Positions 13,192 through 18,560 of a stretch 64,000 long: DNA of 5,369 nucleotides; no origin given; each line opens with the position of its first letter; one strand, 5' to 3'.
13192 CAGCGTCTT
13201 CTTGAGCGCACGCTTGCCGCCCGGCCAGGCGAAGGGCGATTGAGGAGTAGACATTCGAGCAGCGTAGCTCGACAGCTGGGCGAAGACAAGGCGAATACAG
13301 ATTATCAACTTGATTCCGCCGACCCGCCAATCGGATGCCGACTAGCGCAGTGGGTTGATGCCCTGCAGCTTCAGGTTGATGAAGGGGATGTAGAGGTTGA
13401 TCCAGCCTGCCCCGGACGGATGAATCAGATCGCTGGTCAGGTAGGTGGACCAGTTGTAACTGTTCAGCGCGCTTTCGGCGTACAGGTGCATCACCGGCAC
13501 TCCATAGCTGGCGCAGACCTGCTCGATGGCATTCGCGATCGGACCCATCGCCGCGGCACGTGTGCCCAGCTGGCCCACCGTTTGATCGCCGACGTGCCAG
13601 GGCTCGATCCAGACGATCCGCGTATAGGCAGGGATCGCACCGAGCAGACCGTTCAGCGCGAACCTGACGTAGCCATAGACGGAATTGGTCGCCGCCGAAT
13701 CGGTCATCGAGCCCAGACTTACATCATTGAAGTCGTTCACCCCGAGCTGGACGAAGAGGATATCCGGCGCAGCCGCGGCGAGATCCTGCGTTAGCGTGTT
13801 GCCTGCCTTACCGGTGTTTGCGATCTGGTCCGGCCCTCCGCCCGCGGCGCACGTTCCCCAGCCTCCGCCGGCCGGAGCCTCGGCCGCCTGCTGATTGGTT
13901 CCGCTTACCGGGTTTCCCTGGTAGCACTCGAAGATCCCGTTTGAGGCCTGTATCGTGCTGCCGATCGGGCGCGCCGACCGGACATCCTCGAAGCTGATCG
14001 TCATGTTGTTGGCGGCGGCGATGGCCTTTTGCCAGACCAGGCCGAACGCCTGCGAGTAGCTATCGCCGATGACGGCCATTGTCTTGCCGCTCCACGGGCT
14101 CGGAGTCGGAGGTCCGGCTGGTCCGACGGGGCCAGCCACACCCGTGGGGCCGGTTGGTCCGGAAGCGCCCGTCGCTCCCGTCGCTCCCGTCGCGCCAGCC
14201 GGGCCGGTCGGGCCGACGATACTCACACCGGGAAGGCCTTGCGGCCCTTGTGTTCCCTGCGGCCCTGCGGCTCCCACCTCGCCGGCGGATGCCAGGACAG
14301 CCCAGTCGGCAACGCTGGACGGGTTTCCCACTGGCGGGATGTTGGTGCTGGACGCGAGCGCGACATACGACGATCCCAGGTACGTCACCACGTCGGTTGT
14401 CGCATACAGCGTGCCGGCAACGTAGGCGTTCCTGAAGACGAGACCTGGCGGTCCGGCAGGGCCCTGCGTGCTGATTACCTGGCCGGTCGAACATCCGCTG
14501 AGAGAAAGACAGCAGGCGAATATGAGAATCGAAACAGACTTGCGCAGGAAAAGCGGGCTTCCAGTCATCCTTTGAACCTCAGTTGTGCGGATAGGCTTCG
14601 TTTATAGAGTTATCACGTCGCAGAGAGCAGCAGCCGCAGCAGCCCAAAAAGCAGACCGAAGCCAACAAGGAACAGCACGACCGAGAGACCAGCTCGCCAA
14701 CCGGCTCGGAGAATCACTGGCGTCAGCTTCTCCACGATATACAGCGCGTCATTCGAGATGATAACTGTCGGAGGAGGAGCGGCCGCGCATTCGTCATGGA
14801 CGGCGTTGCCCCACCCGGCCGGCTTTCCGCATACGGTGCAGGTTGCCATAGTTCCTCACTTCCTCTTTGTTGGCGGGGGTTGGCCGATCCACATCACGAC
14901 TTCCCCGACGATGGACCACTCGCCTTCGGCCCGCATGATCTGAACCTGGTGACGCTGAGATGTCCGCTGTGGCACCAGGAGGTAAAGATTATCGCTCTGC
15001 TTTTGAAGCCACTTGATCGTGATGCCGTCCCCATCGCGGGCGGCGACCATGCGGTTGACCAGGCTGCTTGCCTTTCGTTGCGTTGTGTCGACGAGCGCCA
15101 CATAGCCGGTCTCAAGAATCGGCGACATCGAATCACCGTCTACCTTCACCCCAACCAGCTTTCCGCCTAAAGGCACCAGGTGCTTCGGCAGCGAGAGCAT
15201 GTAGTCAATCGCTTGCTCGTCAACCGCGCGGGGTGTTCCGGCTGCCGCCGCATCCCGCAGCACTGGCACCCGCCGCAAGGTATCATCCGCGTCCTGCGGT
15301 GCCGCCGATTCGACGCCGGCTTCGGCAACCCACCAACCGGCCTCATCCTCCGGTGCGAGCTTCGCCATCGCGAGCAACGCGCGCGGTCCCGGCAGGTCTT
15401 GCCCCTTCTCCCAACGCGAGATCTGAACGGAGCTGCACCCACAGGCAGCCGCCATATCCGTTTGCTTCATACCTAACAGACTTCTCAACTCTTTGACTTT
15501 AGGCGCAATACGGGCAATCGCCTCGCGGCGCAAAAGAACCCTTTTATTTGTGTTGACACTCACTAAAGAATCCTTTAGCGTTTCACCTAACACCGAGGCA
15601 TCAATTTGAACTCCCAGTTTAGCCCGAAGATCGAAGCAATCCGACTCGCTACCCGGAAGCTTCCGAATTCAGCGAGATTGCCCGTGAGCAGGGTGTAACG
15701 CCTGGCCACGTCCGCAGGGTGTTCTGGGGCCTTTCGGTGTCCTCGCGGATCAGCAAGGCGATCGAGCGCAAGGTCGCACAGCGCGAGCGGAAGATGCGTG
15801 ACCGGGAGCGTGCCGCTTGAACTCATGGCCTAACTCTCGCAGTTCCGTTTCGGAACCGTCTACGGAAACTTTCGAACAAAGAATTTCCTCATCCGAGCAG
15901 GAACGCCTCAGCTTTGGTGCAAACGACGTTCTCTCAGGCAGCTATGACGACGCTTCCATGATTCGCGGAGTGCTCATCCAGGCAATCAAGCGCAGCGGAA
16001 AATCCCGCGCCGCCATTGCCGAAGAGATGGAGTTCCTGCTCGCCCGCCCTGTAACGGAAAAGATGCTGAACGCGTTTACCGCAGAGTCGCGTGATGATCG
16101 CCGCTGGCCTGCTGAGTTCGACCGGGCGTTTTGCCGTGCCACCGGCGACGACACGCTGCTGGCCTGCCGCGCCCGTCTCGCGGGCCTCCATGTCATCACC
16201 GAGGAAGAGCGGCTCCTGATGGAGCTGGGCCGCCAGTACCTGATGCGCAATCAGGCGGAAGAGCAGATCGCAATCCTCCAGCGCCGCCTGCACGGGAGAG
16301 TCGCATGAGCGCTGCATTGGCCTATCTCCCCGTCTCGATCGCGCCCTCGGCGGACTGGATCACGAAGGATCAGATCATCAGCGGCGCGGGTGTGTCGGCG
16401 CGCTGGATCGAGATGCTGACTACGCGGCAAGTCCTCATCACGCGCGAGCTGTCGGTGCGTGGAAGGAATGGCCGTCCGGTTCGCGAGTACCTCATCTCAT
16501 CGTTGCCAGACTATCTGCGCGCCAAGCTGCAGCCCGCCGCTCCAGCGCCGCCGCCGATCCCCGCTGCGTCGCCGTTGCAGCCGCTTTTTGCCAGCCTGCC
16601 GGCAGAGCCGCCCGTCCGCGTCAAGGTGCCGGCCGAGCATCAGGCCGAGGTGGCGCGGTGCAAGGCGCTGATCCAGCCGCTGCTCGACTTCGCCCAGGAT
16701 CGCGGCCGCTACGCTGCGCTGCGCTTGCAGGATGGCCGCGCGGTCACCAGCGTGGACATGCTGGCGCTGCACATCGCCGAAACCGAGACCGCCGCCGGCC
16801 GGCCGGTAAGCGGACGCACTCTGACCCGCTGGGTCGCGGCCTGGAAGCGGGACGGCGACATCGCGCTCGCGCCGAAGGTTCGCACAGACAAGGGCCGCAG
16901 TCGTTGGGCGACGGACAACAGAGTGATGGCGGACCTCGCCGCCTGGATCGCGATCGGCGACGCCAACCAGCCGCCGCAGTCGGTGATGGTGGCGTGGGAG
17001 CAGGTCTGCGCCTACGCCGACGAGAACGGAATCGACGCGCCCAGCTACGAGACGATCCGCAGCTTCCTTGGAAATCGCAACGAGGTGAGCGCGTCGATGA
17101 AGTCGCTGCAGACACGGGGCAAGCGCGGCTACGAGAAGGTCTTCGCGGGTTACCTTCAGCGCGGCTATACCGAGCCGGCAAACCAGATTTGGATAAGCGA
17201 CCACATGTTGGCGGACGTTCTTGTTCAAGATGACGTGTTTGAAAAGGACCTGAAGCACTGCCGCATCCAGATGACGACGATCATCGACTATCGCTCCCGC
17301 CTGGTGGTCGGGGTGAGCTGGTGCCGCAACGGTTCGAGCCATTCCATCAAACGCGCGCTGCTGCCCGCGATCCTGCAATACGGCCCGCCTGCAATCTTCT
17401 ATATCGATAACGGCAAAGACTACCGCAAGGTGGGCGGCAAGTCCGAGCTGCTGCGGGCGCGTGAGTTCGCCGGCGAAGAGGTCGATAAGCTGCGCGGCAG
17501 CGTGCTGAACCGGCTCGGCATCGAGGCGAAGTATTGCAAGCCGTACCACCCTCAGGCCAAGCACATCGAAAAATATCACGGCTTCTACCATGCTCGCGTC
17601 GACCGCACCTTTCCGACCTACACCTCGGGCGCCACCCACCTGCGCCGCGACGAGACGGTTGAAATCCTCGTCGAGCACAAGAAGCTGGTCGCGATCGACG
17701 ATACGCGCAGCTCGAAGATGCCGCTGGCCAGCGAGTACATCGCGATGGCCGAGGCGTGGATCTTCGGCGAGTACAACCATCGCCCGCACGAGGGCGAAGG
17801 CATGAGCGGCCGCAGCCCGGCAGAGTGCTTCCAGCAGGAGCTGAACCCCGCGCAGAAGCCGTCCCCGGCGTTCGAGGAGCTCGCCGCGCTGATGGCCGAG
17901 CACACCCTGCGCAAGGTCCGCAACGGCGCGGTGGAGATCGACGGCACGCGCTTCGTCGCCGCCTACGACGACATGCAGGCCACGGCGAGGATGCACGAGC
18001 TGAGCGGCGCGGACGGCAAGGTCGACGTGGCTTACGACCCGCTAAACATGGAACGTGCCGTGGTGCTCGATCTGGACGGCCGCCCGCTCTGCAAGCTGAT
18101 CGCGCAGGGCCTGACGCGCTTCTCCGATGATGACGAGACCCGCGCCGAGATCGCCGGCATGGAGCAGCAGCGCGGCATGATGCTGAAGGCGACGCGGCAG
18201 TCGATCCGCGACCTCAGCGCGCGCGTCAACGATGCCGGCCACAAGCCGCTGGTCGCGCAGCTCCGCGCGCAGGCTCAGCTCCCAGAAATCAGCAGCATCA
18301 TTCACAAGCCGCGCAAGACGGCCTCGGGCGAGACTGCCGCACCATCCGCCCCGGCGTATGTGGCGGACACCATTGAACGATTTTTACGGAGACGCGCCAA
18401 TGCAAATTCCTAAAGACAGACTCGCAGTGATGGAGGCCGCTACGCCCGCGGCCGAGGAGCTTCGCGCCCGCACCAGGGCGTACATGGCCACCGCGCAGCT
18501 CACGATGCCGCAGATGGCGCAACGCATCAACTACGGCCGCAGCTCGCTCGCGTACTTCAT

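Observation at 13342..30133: Prophage carries two paralogous, exported, tail-spike-like SGNH esterases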

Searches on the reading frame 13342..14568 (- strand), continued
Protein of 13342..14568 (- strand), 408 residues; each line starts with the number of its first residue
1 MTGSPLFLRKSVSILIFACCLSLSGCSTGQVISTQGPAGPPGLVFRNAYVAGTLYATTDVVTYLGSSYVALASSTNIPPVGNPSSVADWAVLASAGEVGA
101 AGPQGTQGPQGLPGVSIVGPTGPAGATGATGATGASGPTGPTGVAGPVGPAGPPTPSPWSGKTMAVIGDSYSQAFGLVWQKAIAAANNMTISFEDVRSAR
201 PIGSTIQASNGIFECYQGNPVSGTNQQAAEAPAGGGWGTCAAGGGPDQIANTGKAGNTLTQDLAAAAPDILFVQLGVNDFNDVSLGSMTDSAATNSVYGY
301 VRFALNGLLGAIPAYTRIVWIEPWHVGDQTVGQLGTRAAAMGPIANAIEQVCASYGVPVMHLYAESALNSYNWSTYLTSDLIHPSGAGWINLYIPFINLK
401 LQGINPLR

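Call 92: fold_search(model_id=the predicted structure, library=viral)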
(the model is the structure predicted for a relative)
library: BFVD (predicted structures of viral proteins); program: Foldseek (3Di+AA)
matches with E <= 10: 403; with E <= 0.001: 57
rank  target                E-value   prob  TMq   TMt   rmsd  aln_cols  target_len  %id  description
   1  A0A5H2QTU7            2.4e-08  1.00  0.37  0.35   6.1       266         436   16  SGNH hydrolase-type esterase domain-containing protein [Clostridium phage CPD2]
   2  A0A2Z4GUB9            3.2e-08  1.00  0.41  0.26   3.9       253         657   15  (no name in the UniProt tables at hand)
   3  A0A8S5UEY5            4.4e-08  1.00  0.42  0.33   5.5       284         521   19  Putative lipase [Myoviridae sp. ctGrV43]
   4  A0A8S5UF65            6.7e-08  1.00  0.40  0.28   4.7       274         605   16  Hydrolase [Myoviridae sp. ctcyQ27]
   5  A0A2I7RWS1            6.7e-08  1.00  0.38  0.19  11.8       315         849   16  (no name in the UniProt tables at hand)
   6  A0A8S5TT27            2.1e-07  1.00  0.32  0.30  33.1       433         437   13  Hydrolase [Podoviridae sp. ct1ev3]
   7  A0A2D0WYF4            2.6e-07  1.00  0.37  0.33   5.3       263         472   14  SGNH hydrolase-type esterase domain-containing protein [Clostridium phage CPS1]
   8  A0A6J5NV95            5.4e-07  1.00  0.12  0.11  19.1       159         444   36  ChiC_BD domain containing protein [uncultured Caudovirales phage]
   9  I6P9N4                7.8e-07  1.00  0.39  0.27   4.8       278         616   17  Lipase/acylhydrolase domain-containing protein [Staphylococcus phage G15]
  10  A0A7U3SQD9            9.9e-07  1.00  0.13  0.09  31.8       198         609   29  (no name in the UniProt tables at hand)
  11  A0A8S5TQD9            1.2e-06  1.00  0.38  0.23   6.0       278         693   15  GDSL like Lipase Acylhydrolase [Siphoviridae sp. ctbbV81]
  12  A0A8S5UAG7            1.9e-06  1.00  0.13  0.15  35.9       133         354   44  Collagen triple helix repeat protein [Caudovirales sp. ctCVG11]
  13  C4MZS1                2.2e-06  1.00  0.14  0.17  17.2       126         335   40  Tail fiber-like protein [Escherichia phage JS10]
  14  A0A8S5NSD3            2.3e-06  1.00  0.36  0.14   6.0       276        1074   12  SGNH hydrolase [Podoviridae sp. ctrTt13]
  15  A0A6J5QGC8            2.3e-06  1.00  0.34  0.13   6.2       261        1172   18  SGNH_hydrolase domain containing protein [uncultured Caudovirales phage]
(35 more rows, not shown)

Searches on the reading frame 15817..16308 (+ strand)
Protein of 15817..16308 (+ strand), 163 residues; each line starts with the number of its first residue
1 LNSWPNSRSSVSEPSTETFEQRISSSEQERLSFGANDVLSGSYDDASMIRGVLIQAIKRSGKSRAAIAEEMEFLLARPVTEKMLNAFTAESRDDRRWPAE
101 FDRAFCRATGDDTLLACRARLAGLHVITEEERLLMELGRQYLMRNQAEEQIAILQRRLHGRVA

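Call 81: find_related_loci(query=window:15817-16308:+, collection=viral_contigs, flank=10000)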
Query window:15817-16308:+ (163 aa) in viral_contigs; peptide patterns used: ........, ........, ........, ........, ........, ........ (x = any residue, [..] = any of these).
11 stretches matched a pattern; 3 encode a relative of the query (tblastn E <= 1e-3); 3 distinct loci.
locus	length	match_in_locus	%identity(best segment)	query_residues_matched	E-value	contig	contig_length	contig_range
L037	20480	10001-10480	72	2-161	1e-75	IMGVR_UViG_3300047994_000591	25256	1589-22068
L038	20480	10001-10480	56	2-161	5e-57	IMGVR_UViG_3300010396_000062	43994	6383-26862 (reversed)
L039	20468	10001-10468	53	2-160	8e-49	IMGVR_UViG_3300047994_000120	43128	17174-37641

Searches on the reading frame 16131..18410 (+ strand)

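Call 11: search_protein_families(library=phrogs, max_evalue=0.001, proteins=[window:16131-18410:+])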
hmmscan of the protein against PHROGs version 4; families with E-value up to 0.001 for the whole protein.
seq(760 aa): 4 families
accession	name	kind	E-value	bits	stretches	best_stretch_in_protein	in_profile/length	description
phrog_310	-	integration and excision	2.6e-76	258.9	1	74-718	7-598/696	transposase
phrog_956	-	integration and excision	8.3e-08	32.7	1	378-660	61-291/436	transposase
phrog_8463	-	integration and excision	1.5e-05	25.1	1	365-486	155-257/380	transposase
phrog_14727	-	unknown function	0.00013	21.9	1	168-431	72-333/409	-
